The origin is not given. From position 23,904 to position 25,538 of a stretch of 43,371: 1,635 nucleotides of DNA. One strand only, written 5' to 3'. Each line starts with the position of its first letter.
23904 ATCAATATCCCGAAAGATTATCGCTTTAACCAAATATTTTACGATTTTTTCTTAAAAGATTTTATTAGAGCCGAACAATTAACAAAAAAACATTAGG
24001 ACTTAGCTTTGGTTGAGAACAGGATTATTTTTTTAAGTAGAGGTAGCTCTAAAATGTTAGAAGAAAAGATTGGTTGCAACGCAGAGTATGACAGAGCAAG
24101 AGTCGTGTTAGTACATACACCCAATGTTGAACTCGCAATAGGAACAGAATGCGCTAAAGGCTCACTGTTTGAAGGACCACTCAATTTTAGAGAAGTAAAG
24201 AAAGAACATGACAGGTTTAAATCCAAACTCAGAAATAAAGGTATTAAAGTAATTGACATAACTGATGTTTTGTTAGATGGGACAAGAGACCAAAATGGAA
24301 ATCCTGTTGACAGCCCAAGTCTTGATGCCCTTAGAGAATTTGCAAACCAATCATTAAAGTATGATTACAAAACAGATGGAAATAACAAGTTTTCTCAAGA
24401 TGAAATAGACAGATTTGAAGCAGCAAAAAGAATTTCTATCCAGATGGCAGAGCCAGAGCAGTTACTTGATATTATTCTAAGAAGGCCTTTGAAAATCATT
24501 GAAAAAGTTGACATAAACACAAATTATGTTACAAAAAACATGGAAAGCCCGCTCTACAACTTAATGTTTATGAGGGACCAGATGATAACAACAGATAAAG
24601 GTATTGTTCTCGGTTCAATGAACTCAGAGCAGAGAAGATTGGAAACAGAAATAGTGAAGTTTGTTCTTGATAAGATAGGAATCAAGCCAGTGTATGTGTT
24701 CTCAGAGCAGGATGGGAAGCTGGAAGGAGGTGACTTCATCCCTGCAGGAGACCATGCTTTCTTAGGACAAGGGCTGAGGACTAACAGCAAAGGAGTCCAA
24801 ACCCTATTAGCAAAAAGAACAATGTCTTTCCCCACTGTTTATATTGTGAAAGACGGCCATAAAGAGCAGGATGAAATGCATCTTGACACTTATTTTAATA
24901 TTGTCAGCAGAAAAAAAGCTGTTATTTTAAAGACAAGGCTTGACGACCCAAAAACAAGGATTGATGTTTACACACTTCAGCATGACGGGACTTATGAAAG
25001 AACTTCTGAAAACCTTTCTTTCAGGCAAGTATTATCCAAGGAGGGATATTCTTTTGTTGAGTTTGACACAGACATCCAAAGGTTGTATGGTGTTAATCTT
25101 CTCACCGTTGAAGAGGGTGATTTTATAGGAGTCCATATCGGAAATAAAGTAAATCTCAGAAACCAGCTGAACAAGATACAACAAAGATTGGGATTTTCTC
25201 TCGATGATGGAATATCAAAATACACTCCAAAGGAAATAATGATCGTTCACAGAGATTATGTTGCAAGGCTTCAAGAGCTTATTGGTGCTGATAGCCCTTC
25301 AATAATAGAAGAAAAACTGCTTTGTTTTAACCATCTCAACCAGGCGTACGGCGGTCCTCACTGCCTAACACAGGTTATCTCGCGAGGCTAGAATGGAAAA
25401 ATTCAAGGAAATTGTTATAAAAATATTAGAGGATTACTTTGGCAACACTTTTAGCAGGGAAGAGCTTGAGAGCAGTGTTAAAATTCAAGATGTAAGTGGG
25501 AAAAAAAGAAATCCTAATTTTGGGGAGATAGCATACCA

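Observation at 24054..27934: Translationally coupled operon: arginine-deiminase-like enzyme, second ArgRS, SAM methyltransferase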

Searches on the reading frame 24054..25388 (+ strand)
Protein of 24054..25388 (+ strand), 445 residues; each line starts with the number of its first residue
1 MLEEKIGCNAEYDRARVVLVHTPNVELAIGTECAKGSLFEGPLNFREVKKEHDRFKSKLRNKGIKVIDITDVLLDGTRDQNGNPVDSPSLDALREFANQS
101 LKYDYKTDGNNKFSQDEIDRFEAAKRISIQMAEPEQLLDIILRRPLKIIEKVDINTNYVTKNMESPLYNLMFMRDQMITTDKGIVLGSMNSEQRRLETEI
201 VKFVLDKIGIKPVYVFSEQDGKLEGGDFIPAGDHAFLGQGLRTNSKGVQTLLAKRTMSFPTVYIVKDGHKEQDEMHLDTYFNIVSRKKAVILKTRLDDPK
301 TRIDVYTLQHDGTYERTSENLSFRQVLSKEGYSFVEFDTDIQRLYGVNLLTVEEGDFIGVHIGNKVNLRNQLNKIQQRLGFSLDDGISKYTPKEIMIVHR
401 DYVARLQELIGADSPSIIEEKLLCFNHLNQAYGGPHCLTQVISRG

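Call 6: search_protein_families(library=pfam, proteins=[window:24054-25388:+], max_evalue=0.01)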
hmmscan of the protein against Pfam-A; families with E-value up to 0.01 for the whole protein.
window:24054-25388:+ (445 aa): 2 families
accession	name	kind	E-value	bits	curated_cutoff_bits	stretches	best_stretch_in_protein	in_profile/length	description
PF02274.22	ADI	-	6.9e-40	137.7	22.8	1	38-444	4-377/377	Arginine deiminase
PF19420.4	DDAH_eukar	-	2.6e-10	40.5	23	1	148-303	38-203/291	N,N dimethylarginine dimethylhydrolase, eukaryotic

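Call 9: search_protein_families(library=ncbifam, proteins=[window:24054-25388:+], max_evalue=0.001)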
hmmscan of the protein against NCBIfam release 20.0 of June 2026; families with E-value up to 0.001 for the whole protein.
window:24054-25388:+ (445 aa): 4 families
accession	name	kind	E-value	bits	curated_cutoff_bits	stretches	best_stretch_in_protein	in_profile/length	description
NF002381.0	PRK01388.1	subfamily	2e-25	89.5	414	1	3-328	3-319/405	arginine deiminase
TIGR01078.1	arcA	equivalog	5.6e-23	81.3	489.1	1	10-329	5-322/408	arginine deiminase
NF045660.1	DiMthArgaseDdahStm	equivalog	1.3e-10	41.5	340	1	170-254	59-141/249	dimethylargininase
NF045658.1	DiMArgaseDdah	equivalog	2.6e-06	27.4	450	1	169-254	60-144/254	dimethylargininase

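Call 11: search_solved_structures(query=window:24054-25388:+, max_evalue=0.001, show_alignments=2)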
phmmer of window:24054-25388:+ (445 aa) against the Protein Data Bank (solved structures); distinct sequences matched with E-value up to 0.001: 20.
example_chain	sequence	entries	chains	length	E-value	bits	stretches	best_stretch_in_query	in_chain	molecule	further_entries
4bof_A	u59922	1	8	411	2.3e-10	43.2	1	165-292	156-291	ARGININE DEIMINASE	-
1lxy_A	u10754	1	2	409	6.4e-09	38.5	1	11-290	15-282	Arginine Deiminase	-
1s9r_A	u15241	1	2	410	6.5e-09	38.5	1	11-290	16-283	Arginine deiminase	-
4e4j_A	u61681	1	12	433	3.1e-08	36.2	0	166-364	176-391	Arginine deiminase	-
3rhy_A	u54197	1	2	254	1.2e-07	34.3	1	169-264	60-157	N(G),N(G)-dimethylarginine dimethylaminohydrolase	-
1h70_A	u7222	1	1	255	1.2e-07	34.3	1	169-264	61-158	NG, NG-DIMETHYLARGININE DIMETHYLAMINOHYDROLASE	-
3bpb_A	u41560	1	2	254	2e-07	33.5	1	169-253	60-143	dimethylarginine dimethylaminohydrolase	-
1rxx_A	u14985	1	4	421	6.2e-07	31.9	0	165-290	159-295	Arginine deiminase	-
2a9g_A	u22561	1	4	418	8.1e-07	31.5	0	165-290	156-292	Arginine deiminase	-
2aci_A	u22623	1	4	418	5e-06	28.9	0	166-290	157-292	Arginine deiminase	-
2abr_A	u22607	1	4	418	7.6e-06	28.3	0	165-290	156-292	Arginine deiminase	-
2aaf_A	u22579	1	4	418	1.4e-05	27.4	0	4-76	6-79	Arginine deiminase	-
2ci1_A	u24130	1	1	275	4.4e-05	25.8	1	165-253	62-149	NG, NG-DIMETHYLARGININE DIMETHYLAMINOHYDROLASE 1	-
2c6z_A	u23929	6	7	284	4.7e-05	25.7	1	165-253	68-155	NG, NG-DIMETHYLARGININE DIMETHYLAMINOHYDROLASE 1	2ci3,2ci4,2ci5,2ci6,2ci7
7ut0_A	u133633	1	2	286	5.3e-05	25.6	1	165-254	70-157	N(G),N(G)-dimethylarginine dimethylaminohydrolase 1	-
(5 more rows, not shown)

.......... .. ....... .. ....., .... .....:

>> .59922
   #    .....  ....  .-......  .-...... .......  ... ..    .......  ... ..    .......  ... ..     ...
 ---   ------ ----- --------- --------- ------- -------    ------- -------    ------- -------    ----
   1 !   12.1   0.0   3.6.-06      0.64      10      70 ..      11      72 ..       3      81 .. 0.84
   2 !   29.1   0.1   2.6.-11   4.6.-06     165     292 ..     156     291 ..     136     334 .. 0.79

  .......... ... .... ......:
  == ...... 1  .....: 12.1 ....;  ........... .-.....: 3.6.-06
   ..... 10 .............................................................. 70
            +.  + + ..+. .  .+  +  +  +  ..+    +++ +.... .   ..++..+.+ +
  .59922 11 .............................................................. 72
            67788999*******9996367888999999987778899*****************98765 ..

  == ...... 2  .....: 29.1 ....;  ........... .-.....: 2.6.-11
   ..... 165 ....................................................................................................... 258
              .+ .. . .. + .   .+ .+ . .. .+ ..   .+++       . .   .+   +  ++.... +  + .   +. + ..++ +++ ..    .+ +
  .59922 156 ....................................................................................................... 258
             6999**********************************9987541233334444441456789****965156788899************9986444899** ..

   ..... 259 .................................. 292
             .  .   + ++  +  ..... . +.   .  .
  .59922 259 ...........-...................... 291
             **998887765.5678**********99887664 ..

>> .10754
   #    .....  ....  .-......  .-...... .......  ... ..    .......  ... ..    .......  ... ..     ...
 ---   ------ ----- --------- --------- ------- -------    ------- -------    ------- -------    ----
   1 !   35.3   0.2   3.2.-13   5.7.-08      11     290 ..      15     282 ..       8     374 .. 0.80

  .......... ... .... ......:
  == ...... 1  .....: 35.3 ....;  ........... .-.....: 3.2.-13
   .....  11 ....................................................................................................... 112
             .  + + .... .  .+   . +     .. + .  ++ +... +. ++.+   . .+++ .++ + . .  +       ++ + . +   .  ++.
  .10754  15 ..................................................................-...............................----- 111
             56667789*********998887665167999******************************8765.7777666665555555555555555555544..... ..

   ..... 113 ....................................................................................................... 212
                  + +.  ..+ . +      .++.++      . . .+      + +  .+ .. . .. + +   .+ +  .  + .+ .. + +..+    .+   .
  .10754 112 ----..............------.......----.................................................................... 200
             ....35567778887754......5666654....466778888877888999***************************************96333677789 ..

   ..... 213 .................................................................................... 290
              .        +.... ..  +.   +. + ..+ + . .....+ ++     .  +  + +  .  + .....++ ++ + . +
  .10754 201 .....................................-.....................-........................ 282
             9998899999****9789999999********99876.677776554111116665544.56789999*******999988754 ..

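Call 12: find_homologous_proteins(query=window:24054-25388:+, max_evalue=0.00001)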
Query window:24054-25388:+ (445 aa): 183 proteins with E <= 0.00001 among 6022 candidates; the best 120 are listed.
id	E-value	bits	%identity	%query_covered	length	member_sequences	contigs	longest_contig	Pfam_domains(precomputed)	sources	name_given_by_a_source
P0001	2.1e-295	997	100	100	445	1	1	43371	PF19420.6,PF02274.23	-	-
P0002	2.5e-98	348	42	99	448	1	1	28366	PF19420.6,PF02274.23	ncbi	-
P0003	3.4e-90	321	40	99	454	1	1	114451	PF19420.6,PF02274.23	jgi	jgi:arginine deiminase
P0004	4.9e-90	321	41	100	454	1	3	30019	PF19420.6,PF02274.23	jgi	-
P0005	4.1e-89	318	41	99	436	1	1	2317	PF19420.6,PF02274.23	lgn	-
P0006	6.6e-89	317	40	99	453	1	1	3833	PF19420.6,PF02274.23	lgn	-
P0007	4.0e-88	314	40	98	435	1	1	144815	PF19420.6,PF02274.23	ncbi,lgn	-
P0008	4.1e-88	314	39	99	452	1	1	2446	PF19420.6,PF02274.23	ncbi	-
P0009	1.6e-87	312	40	100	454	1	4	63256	PF19420.6,PF02274.23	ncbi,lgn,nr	ncbi:hypothetical protein HYY69_02885 [Candidatus Woesearchaeota archaeon]|nr:hypothetical protein [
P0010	3.9e-81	291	38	99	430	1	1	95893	PF19420.6,PF02274.23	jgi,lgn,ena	-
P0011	1.4e-80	289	40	99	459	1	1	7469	PF02274.23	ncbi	-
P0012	9.6e-78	280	39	98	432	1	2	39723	PF19420.6,PF02274.23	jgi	-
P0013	9.7e-78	280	37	99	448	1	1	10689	PF19420.6,PF02274.23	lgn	-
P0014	2.9e-77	279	37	98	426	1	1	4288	PF19420.6,PF02274.23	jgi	jgi:arginine deiminase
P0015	3.8e-77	278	37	99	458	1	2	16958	PF19420.6,PF02274.23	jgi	-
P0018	9.9e-76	273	38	99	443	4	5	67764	PF02274.23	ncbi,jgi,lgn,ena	-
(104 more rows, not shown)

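Call 13: find_encoding_contigs(protein=P0002, flank=7000, max_places=2)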
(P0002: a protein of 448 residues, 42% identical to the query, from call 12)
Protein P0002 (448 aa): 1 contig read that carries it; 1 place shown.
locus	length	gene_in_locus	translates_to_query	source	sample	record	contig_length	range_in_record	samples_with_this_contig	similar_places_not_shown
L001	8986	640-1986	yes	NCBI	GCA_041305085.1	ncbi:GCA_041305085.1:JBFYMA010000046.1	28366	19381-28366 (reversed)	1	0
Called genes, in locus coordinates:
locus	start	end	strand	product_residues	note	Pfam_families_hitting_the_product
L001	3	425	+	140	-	?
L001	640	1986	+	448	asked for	PF02274:ADI, PF19420:DDAH_eukar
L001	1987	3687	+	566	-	PF00750:tRNA-synt_1d, PF05746:DALR_1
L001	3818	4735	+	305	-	-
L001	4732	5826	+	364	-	PF01546:Peptidase_M20, PF04389:Peptidase_M28 (faint), PF07687:M20_dimer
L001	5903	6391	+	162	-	PF13412:HTH_24 (weak)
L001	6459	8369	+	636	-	PF00082:Peptidase_S8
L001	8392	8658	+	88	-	-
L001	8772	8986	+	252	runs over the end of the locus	-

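Call 14: find_encoding_contigs(protein=P0003, flank=7000, max_places=2)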
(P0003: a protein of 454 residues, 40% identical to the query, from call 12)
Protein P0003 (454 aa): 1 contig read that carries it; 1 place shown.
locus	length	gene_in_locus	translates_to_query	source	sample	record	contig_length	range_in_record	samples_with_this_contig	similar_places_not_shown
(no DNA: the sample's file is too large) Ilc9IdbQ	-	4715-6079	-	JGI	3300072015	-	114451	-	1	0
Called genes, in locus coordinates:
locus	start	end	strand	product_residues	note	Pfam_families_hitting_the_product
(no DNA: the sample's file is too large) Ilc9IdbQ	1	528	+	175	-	?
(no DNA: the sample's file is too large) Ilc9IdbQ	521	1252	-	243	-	PF01978:TrmB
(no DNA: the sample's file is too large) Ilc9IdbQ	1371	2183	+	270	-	PF00587:tRNA-synt_2b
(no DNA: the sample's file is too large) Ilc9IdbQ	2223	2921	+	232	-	PF04055:Radical_SAM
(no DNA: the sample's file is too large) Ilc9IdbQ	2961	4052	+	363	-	PF02749:QRPTase_N, PF01729:QRPTase_C, PF00834:Ribul_P_3_epim (faint)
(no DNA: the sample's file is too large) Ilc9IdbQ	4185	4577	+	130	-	-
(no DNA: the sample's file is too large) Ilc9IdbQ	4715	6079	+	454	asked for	PF02274:ADI, PF19420:DDAH_eukar (faint)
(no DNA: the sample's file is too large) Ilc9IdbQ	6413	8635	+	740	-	PF01751:Toprim, PF01131:Topoisom_bac, PF01396:Zn_ribbon_Top1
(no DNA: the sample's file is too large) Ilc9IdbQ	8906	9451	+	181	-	PF08281:Sigma70_r4_2 (faint)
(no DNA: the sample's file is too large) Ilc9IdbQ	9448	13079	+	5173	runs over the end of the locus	PF13385:Laminin_G_3, PF05048:NosD (weak), PF13229:Beta_helix, PF05048:NosD, PF13229:Beta_helix, PF05048:NosD, PF05048:NosD, PF13229:Beta_helix, +2 more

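Call 15: find_encoding_contigs(protein=P0007, flank=7000, max_places=2)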
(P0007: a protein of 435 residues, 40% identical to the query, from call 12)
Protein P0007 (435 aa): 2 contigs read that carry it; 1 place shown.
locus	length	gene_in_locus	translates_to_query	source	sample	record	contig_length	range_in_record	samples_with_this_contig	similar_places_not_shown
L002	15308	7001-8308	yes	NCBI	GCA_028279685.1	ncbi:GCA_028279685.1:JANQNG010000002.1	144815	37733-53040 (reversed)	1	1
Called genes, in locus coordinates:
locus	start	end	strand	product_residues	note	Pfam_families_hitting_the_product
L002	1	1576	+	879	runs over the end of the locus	PF00069:Pkinase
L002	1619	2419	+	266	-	PF00702:Hydrolase, PF13419:HAD_2, PF13242:Hydrolase_like (weak)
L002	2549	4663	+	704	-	PF00069:Pkinase, PF07714:PK_Tyr_Ser-Thr (weak), PF01636:APH (weak)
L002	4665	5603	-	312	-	PF04014:MazE_antitoxin (faint)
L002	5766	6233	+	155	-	PF13412:HTH_24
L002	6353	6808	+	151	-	-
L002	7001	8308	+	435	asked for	PF02274:ADI, PF19420:DDAH_eukar (faint)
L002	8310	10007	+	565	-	PF00750:tRNA-synt_1d, PF01406:tRNA-synt_1e (weak), PF05746:DALR_1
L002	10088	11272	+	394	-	PF02655:ATP-grasp_3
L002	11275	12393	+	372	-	PF04389:Peptidase_M28 (weak), PF01546:Peptidase_M20, PF07687:M20_dimer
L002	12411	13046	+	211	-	-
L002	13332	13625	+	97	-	-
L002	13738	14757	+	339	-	PF14520:HHH_5, PF00154:RecA_N, PF13481:AAA_25 (weak), PF08423:Rad51, PF06745:ATPase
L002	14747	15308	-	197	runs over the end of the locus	PF00702:Hydrolase, PF13419:HAD_2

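Call 18: find_related_loci(query=A1, collection=genome_contigs, flank=10000)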
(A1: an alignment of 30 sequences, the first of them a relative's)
Query A1 (445 aa) in genome_contigs; peptide patterns used: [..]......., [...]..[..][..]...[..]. (x = any residue, [..] = any of these).
498 stretches matched a pattern; 429 encode a relative of the query (tblastn E <= 1e-3); the best 80 are kept; 80 distinct loci.
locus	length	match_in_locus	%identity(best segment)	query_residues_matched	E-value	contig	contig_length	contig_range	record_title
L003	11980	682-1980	42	7-445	1e-105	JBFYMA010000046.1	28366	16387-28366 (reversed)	MAG: Nanoarchaeota archaeon isolate PPR_0050 k121_3123527, whole genome shotgun sequence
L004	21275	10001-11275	40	10-444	2e-94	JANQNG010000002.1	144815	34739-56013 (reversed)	MAG: Candidatus Nanoarchaeia archaeon isolate PL23a_bin.67 k99_855529, whole genome shotgun sequence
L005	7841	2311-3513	37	5-444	1e-86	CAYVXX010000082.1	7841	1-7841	MAG TPA_asm: uncultured Syntrophales bacterium isolate SRP178699_co1_423 genome assembly, contig: NODE_13229_length_7841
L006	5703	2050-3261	37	6-444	1e-85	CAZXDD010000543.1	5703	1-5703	MAG TPA_asm: uncultured Armatimonadia bacterium isolate binchicken_co43_19 genome assembly, contig: NODE_24499_length_57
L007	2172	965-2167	36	5-444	2e-87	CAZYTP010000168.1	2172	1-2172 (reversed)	MAG TPA_asm: uncultured Syntrophales bacterium isolate SRP178699_co2_308 genome assembly, contig: NODE_80823_length_2172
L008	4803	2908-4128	37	10-445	2e-83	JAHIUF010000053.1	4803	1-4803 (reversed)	MAG: Nanoarchaeota archaeon isolate MM_PC_MetaG.mb.241 MM_PC_MetaG.mb.241_k141_1199761, whole genome shotgun sequence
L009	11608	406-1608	35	5-444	7e-82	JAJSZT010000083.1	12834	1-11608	MAG: Deltaproteobacteria bacterium isolate CR9063A Ga0402054_160, whole genome shotgun sequence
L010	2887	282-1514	36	1-444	3e-83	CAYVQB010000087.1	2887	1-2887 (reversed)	MAG TPA_asm: uncultured Pseudomonadota bacterium isolate binchicken_co181_168 genome assembly, contig: NODE_85891_length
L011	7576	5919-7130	35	6-444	5e-80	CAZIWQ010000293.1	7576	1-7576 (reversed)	MAG TPA_asm: uncultured Armatimonadia bacterium isolate binchicken_co66_209 genome assembly, contig: NODE_14093_length_7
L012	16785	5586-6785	36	5-444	4e-80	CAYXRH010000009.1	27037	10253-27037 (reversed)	MAG TPA_asm: uncultured Thermodesulfobacteriota bacterium isolate binchicken_co178_236 genome assembly, contig: NODE_245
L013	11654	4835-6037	35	5-444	5e-80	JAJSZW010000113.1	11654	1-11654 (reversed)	MAG: Deltaproteobacteria bacterium isolate SM7059A Ga0402080_159, whole genome shotgun sequence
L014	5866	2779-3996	37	6-444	3e-80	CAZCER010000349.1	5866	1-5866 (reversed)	MAG TPA_asm: uncultured Armatimonadia bacterium isolate binchicken_co27_470 genome assembly, contig: NODE_23874_length_5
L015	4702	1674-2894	36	5-444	7e-80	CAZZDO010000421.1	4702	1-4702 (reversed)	MAG TPA_asm: uncultured Armatimonadia bacterium isolate SRP098346_co1_170 genome assembly, contig: NODE_27846_length_470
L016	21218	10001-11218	37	6-444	9e-80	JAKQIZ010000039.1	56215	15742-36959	MAG: Deltaproteobacteria bacterium isolate USDV_maxbin.029 k141_1606617, whole genome shotgun sequence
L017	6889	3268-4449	36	7-444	2e-78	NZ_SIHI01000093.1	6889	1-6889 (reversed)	Thalassoglobus neptunius strain KOR42 KOR42_contig00093, whole genome shotgun sequence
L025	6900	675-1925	36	11-441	1e-74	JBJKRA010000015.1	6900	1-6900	MAG: Candidatus Woesearchaeota archaeon isolate Bin_48 S1Ck127_1598406_flag_1_multi_7.0000_len_6900, whole genome shotgu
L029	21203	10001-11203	36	5-444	1e-77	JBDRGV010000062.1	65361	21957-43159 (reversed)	MAG: archaeon isolate MEGAHIT-group-1.460 k141_10532062, whole genome shotgun sequence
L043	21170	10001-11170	34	10-445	3e-69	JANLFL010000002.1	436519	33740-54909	MAG: Caldisericota bacterium isolate A05DMB09 NODE_2_length_436519_cov_43.369208, whole genome shotgun sequence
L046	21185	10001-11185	33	10-445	2e-68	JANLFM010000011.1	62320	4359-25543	MAG: Caldisericota bacterium isolate A05DMB10 NODE_11_length_62320_cov_4.344624, whole genome shotgun sequence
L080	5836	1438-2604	33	10-444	3e-60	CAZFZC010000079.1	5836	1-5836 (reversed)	MAG TPA_asm: uncultured Methanosarcinales archaeon isolate SRP141376_co3_451 genome assembly, contig: NODE_35555_length_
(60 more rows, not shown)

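Call 20: find_related_loci(query=A1, collection=metagenome_contigs, flank=8000)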
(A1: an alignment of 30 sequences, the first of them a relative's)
Query A1 (445 aa) in metagenome_contigs; peptide patterns used: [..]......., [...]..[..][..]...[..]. (x = any residue, [..] = any of these).
600 stretches matched a pattern (row limit reached: there are more); 502 encode a relative of the query (tblastn E <= 1e-3); the best 80 are kept; 80 distinct loci.
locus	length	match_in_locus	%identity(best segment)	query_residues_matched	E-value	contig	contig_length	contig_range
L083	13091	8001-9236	38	5-444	1e-92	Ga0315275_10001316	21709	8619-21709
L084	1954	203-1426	37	4-444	3e-92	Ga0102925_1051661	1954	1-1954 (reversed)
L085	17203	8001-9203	37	5-444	9e-87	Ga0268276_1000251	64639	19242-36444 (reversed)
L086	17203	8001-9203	37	5-444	9e-87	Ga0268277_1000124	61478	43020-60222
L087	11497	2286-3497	38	6-444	2e-86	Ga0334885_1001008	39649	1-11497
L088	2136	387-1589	37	5-444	1e-89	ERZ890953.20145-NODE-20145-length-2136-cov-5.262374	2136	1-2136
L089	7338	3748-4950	37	5-444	2e-85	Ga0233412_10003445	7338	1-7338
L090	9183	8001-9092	42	6-360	3e-85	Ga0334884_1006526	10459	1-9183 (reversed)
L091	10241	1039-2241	36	5-444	2e-84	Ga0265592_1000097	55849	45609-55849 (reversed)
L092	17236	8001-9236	38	5-444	4e-84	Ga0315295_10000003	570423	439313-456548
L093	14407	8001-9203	37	5-444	3e-84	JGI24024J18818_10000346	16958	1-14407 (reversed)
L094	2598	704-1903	38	5-444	4e-86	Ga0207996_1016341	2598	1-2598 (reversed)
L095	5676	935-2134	37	5-444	1e-83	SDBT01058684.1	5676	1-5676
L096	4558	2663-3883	37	10-445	1e-83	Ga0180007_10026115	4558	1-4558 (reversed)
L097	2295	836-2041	37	3-444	1e-85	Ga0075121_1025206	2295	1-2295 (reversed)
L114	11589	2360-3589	35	5-444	4e-79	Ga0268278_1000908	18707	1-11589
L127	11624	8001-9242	34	5-445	2e-77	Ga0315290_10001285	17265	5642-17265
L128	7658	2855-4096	34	5-445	2e-77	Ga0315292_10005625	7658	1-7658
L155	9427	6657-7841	33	9-444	8e-69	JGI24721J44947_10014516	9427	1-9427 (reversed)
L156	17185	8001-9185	33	9-444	7e-69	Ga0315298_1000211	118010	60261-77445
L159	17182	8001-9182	33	10-444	1e-67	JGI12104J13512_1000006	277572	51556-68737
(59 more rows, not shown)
